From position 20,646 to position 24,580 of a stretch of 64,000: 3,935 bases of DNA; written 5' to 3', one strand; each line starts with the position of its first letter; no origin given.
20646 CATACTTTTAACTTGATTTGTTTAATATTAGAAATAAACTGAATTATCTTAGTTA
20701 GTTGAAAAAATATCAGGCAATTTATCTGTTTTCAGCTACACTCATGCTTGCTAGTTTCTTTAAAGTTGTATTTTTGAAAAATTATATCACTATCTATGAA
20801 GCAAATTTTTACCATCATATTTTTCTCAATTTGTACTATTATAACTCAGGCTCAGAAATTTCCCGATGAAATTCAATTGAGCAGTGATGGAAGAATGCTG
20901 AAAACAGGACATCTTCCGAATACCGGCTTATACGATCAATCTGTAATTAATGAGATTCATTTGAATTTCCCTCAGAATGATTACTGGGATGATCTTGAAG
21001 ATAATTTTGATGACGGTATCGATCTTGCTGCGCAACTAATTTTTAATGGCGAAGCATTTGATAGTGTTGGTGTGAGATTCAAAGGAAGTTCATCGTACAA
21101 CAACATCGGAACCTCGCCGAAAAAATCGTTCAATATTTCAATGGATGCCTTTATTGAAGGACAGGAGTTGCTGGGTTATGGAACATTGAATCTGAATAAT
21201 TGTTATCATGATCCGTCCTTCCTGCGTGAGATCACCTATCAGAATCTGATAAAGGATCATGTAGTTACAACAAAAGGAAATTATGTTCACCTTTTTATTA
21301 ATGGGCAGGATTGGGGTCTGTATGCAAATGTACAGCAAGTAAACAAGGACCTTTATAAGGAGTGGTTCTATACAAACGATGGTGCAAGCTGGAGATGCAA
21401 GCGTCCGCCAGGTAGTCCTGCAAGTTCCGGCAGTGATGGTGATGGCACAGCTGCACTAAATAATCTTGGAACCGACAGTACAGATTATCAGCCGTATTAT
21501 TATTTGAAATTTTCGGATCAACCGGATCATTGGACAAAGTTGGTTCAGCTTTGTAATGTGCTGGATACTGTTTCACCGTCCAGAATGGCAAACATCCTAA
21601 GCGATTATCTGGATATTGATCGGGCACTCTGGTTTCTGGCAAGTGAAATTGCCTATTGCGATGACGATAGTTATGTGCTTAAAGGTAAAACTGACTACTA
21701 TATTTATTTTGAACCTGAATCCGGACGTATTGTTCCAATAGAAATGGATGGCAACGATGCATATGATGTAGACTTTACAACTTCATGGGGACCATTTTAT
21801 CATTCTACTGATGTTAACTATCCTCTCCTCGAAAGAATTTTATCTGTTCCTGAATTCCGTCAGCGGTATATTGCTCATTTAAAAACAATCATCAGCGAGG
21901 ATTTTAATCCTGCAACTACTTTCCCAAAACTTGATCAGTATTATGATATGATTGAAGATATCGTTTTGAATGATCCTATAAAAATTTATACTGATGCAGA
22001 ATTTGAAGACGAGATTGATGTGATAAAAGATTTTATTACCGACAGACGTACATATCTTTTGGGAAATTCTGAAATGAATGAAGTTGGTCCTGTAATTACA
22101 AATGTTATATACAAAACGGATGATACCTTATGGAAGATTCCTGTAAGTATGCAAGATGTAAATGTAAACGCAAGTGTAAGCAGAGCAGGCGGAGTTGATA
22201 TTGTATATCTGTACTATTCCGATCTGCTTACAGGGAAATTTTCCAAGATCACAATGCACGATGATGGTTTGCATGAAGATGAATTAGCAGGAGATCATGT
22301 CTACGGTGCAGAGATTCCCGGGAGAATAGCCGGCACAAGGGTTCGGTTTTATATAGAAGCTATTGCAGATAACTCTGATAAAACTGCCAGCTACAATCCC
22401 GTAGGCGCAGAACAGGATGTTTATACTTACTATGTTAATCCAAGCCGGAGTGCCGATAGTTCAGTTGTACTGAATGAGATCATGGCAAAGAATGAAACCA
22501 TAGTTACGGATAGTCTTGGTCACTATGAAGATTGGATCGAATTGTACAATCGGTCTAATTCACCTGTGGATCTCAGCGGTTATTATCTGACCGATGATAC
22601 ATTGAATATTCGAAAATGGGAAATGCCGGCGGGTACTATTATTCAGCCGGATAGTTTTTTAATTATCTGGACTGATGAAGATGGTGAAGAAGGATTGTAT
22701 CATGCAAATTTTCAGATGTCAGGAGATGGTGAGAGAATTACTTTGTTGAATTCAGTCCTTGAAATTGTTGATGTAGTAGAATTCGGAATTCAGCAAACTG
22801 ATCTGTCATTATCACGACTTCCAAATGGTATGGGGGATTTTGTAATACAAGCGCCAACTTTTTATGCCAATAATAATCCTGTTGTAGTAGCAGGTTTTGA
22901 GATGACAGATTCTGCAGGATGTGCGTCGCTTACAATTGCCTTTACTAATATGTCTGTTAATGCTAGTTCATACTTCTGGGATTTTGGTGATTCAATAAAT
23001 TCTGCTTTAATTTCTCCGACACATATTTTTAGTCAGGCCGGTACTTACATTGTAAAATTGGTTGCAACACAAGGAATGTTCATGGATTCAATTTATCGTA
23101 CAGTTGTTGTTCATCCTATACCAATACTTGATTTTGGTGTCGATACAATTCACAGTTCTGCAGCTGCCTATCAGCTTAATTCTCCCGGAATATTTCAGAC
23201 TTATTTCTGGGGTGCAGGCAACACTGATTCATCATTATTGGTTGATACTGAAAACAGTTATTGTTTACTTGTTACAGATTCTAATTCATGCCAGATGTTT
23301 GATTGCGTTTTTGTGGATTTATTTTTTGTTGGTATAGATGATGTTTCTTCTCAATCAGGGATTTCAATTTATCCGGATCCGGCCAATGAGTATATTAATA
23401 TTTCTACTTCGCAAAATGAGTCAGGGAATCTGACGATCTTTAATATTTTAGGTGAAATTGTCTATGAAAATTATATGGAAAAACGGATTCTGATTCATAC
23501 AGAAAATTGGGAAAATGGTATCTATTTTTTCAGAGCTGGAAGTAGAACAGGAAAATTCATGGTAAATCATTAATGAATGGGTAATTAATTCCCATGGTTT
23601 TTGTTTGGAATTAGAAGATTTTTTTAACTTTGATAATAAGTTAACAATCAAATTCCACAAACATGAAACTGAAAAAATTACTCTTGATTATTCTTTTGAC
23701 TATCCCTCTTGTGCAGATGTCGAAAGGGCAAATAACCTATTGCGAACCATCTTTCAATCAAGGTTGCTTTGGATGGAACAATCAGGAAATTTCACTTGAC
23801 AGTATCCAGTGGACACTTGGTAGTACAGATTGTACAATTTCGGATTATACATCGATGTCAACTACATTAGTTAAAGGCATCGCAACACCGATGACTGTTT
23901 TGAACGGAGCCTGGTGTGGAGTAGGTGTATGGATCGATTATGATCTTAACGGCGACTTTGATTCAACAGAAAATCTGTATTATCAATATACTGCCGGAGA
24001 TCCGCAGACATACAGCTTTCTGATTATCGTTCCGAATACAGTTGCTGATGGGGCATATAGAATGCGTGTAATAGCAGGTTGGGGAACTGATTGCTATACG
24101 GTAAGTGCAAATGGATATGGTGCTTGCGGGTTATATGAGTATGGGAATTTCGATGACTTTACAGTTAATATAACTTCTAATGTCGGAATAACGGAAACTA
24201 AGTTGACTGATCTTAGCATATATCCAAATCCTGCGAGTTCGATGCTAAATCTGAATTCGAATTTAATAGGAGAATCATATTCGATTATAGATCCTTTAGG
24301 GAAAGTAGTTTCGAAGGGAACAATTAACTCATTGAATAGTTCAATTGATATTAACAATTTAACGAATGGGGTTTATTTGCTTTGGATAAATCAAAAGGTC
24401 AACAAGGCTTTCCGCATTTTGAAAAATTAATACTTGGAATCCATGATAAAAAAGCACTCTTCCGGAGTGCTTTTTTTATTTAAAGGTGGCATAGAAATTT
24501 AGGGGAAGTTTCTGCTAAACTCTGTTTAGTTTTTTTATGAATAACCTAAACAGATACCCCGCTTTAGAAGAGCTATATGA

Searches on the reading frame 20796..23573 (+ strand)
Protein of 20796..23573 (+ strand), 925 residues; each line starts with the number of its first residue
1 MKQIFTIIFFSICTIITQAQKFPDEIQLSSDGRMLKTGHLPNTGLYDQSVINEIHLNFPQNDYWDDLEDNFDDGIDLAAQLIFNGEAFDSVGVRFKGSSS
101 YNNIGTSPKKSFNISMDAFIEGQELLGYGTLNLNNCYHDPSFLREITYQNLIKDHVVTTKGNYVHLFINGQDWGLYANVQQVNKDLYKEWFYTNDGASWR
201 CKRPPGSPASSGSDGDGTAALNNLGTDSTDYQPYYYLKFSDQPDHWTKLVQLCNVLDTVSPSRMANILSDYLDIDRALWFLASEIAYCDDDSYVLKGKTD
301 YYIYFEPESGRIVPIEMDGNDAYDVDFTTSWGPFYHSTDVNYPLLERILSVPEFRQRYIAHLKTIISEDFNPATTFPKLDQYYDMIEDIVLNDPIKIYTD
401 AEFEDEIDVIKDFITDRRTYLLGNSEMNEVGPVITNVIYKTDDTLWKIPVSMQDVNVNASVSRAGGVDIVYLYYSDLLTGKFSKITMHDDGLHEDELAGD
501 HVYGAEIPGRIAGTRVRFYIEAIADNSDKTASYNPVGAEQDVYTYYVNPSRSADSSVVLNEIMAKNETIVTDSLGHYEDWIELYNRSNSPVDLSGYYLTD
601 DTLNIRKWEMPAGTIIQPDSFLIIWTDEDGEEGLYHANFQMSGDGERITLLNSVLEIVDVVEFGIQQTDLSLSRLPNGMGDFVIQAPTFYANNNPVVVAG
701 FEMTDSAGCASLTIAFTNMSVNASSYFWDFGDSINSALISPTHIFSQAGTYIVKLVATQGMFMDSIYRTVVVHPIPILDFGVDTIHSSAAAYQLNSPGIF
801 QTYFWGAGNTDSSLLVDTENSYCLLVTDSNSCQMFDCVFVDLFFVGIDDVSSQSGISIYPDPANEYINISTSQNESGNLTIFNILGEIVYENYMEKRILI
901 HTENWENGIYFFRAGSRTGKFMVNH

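Call 23: search_protein_families(library=pfam, proteins=[window:20796-23573:+], max_evalue=0.0001)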
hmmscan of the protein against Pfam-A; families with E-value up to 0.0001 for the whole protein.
window:20796-23573:+ (925 aa): 5 families
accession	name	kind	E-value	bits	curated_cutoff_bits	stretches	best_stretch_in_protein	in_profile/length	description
PF08757.17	CotH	-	2.2e-47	162.6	23.8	1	93-421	1-322/322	CotH kinase protein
PF00932.25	LTD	-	3.4e-17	63.2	34.3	1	552-663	3-107/109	Lamin Tail Domain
PF18962.6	Por_Secre_tail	-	2.1e-10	41.2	27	1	858-920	1-68/75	Secretion system C-terminal sorting domain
PF18911.6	PKD_4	-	2.1e-10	41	27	1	692-759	1-70/85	PKD domain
PF00801.26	PKD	-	6.6e-05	23.3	23.5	0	712-758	15-66/80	PKD domain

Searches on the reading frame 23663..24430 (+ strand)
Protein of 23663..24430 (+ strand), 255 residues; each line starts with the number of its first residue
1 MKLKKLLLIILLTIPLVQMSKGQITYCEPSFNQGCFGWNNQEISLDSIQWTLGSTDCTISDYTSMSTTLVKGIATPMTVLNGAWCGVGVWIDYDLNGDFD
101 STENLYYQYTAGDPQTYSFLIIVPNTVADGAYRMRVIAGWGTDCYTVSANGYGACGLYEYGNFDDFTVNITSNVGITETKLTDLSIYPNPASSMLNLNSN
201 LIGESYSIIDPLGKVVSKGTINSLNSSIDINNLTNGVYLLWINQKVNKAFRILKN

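Call 23: search_protein_families(library=pfam, proteins=[window:23663-24430:+], max_evalue=0.0001)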
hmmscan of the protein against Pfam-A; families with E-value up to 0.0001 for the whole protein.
window:23663-24430:+ (255 aa): 2 families
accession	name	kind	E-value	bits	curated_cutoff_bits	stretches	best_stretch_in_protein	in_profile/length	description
PF20009.4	GEVED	-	1.9e-16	61.1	24.4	1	87-169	2-78/78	GEVED domain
PF18962.6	Por_Secre_tail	-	2.7e-12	47.2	27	1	186-248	1-68/75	Secretion system C-terminal sorting domain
